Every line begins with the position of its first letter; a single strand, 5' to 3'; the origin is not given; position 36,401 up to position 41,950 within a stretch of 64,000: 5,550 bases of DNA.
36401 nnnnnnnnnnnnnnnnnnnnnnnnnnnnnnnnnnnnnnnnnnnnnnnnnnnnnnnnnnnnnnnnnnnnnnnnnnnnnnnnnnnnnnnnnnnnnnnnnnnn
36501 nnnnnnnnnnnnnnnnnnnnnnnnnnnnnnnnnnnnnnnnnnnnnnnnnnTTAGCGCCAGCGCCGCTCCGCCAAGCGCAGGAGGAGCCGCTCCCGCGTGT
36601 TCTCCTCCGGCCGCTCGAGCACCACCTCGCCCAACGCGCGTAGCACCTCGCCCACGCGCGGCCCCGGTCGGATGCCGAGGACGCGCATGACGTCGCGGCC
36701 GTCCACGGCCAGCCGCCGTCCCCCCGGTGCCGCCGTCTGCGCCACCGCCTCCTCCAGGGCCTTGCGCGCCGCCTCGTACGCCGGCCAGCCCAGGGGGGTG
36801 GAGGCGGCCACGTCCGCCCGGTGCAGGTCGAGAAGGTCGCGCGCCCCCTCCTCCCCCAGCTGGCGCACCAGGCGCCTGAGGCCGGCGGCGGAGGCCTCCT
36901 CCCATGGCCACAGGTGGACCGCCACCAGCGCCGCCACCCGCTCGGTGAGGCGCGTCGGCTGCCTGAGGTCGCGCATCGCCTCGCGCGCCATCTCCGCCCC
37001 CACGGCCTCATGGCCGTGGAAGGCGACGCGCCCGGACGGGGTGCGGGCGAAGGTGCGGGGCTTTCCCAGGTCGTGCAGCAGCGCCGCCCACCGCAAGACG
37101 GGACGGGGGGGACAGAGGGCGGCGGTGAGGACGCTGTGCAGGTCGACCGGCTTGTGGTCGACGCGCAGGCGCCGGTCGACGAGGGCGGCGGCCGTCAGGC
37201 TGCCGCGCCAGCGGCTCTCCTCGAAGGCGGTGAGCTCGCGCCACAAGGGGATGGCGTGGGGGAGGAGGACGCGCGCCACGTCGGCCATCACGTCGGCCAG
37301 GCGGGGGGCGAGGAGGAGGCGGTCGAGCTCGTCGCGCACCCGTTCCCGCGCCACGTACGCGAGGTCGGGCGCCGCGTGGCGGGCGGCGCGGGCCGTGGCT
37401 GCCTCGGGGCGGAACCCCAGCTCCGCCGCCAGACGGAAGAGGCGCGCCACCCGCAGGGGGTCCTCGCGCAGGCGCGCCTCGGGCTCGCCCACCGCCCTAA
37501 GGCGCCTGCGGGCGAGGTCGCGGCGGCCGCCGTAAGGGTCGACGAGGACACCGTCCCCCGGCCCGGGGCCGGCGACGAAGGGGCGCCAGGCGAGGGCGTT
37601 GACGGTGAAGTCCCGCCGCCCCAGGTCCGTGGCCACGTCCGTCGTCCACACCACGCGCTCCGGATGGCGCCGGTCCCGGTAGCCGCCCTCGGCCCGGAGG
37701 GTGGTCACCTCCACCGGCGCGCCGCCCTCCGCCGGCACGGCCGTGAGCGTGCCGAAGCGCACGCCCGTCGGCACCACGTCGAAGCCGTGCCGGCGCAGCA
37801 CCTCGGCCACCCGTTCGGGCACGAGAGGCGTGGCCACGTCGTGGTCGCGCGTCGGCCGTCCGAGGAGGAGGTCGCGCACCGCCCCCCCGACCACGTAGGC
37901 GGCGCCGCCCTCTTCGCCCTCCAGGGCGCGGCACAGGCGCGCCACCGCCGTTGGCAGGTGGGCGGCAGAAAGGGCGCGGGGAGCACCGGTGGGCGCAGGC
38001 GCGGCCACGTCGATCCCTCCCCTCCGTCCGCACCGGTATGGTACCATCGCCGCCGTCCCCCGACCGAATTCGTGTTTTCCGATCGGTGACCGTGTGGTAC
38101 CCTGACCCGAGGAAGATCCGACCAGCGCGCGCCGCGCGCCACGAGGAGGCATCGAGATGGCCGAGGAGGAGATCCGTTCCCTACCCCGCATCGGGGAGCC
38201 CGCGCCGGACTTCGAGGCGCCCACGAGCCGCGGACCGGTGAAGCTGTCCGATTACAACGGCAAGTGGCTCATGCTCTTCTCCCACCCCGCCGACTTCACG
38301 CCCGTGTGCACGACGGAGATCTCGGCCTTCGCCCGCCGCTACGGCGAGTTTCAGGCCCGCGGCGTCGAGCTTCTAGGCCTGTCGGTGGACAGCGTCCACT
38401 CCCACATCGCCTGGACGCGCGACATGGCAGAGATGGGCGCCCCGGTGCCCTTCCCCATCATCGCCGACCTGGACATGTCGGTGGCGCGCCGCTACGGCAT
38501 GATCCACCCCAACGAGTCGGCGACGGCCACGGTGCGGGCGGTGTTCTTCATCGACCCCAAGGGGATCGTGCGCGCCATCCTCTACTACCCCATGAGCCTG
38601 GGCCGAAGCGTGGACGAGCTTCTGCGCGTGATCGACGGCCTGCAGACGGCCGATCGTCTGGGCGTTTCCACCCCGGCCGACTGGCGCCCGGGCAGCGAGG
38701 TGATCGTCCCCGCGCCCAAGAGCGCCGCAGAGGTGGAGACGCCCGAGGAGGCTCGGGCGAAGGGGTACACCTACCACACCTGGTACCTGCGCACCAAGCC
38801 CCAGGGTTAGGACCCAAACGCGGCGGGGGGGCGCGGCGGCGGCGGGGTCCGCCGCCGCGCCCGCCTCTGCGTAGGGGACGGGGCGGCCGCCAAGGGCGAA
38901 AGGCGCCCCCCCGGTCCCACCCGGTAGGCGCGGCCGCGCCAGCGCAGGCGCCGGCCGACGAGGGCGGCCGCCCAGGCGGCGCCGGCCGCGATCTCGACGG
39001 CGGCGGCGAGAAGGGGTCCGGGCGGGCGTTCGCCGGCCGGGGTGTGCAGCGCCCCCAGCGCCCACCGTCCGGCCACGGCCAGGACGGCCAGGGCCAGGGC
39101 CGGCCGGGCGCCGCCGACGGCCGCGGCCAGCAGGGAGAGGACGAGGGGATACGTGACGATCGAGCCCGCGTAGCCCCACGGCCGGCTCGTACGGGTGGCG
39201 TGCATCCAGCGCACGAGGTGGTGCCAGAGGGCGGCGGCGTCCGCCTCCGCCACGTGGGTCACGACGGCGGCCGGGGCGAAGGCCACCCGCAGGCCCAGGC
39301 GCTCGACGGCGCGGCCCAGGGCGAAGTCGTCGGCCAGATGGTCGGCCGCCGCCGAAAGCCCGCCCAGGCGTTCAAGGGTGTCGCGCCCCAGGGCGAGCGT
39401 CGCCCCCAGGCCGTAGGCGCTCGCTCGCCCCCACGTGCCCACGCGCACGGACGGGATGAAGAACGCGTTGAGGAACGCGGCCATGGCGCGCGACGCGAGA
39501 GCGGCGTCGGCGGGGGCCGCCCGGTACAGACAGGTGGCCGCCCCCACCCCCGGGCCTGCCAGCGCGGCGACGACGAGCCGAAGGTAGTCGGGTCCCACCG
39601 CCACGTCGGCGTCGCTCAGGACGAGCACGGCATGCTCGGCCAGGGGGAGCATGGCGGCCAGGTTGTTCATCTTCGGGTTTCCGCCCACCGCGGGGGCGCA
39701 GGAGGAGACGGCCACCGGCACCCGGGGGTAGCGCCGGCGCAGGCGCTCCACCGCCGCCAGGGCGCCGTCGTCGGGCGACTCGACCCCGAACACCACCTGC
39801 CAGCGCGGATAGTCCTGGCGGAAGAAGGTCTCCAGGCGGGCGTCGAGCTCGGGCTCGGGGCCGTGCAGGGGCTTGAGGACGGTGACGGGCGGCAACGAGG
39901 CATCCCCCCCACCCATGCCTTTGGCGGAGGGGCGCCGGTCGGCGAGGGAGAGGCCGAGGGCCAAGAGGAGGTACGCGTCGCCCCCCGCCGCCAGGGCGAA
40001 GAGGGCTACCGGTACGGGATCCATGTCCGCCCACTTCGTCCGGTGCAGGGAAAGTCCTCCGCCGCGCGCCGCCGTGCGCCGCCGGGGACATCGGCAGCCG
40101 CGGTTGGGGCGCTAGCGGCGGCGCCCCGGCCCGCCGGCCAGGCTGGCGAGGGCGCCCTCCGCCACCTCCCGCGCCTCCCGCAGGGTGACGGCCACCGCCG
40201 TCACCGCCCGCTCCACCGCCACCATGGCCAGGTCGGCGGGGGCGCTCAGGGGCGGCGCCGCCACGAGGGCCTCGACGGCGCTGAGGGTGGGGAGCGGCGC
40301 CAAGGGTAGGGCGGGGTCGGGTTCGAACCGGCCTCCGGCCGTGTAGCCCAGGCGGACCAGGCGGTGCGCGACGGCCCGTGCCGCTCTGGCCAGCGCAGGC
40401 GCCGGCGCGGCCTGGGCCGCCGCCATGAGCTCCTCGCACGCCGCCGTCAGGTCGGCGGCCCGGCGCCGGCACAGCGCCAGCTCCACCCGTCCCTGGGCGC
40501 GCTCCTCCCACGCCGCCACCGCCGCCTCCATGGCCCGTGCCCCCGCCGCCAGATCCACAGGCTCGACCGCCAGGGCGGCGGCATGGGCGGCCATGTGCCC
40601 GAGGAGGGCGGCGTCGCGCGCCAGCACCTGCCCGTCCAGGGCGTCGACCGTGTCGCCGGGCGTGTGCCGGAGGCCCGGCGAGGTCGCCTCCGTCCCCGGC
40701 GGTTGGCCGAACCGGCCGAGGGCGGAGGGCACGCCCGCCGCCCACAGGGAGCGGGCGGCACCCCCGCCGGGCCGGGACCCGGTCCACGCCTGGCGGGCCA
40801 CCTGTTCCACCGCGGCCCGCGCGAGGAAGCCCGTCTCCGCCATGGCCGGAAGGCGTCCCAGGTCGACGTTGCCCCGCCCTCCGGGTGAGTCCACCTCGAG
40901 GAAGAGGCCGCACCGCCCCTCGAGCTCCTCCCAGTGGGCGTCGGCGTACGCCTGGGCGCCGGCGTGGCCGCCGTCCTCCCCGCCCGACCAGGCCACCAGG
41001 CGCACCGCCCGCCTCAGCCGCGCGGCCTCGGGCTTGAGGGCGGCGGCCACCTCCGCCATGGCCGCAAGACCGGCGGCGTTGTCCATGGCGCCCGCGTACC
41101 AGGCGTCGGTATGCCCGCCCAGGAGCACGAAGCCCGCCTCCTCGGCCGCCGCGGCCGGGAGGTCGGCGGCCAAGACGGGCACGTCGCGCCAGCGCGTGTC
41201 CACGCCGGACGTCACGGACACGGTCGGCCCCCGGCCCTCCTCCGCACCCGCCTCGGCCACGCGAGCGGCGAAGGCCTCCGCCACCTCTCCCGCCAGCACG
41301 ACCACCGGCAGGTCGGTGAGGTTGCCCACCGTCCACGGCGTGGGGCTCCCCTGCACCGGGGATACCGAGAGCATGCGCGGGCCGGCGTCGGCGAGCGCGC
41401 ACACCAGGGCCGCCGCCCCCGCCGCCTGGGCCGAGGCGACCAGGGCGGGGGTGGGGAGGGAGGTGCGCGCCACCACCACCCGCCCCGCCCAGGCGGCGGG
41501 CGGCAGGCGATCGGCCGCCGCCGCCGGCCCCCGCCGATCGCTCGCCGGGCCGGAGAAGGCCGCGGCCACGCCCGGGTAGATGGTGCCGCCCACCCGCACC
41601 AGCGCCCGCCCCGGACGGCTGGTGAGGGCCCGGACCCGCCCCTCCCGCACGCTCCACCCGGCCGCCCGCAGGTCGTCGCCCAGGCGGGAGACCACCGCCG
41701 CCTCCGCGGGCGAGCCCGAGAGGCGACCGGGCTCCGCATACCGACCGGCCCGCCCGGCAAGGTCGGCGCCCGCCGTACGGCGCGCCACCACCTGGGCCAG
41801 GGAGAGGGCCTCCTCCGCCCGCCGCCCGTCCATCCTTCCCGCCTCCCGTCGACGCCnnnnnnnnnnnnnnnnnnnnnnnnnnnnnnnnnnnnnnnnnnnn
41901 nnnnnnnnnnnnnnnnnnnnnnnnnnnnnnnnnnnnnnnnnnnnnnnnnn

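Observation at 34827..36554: Divergent pair: TPR-like repeat protein and a small secreted 2-Cys peptide precursor with strong RBS (candidate peptide-signalling module)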

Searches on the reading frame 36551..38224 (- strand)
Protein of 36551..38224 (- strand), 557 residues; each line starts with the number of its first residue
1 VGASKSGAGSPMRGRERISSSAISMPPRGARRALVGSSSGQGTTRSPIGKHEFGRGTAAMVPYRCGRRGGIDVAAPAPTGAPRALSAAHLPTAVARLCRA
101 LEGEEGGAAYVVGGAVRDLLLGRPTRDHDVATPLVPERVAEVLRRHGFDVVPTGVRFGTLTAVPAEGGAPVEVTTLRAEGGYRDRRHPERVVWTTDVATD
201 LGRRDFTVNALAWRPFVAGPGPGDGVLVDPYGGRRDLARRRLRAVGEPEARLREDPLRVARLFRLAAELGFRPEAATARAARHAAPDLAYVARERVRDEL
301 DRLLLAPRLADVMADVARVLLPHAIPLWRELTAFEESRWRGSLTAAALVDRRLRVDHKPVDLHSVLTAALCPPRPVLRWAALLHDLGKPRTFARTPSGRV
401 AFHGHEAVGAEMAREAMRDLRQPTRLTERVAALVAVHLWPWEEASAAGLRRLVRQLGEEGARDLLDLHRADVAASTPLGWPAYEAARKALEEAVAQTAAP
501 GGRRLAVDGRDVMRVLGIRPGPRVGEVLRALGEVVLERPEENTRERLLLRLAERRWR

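Call 4: search_protein_families(library=pfam, proteins=[window:36551-38224:-], max_evalue=0.1)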
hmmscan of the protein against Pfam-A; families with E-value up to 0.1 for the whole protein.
window:36551-38224:- (557 aa): 4 families
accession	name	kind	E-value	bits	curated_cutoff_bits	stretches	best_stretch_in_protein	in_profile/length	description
PF01743.26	PolyA_pol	-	7.1e-29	101.2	23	1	109-243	1-126/126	Poly A polymerase head domain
PF01966.28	HD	-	1.2e-10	42.2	22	1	376-454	26-94/116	HD domain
PF12627.12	PolyA_pol_RNAbd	-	9.6e-07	28.9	22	1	270-311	1-42/64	Probable RNA and SrmB- binding site of polymerase A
PF13735.12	tRNA_NucTran2_2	-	3.3e-06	27.6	27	1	411-548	22-146/149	tRNA nucleotidyltransferase domain 2 putative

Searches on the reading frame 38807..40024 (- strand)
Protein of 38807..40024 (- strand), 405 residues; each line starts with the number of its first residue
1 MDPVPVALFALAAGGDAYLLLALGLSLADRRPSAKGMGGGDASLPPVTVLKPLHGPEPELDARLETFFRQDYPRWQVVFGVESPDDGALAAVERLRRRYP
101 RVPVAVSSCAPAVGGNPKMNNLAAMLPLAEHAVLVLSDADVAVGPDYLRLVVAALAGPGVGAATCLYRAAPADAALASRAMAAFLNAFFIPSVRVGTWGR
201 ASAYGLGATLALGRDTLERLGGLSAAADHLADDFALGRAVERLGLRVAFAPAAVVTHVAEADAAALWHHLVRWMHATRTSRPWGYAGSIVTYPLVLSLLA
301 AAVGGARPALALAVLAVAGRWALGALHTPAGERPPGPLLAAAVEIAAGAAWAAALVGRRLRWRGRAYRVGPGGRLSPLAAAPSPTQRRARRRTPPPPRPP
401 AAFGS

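Call 28: search_protein_families(library=pfam, proteins=[window:38807-40024:-], max_evalue=0.00001)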
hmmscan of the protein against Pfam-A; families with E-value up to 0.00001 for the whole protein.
window:38807-40024:- (405 aa): 3 families
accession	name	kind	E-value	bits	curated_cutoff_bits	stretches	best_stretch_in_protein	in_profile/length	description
PF13506.12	Glyco_transf_21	-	3.4e-36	124.8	21.7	1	101-274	2-173/174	Glycosyl transferase family 21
PF13641.12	Glyco_tranf_2_3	-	2e-27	97.2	27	1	53-275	9-229/230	Glycosyltransferase like family 2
PF13632.12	Glyco_trans_2_3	-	7.9e-16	58.9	27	1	135-318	3-191/198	Glycosyl transferase family group 2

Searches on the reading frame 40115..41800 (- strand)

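Call 94: search_protein_families(library=pfam, proteins=[window:40115-41800:-], max_evalue=0.001)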
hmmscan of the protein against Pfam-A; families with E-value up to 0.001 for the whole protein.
window:40115-41800:- (562 aa): 2 families
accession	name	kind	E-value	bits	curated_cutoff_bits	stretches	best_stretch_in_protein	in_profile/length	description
PF04389.22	Peptidase_M28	-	2.1e-14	54.1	21.3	1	217-394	9-183/193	Peptidase family M28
PF01546.33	Peptidase_M20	-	2.2e-06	28.2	24.6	1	237-369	32-178/206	Peptidase family M20/M25/M40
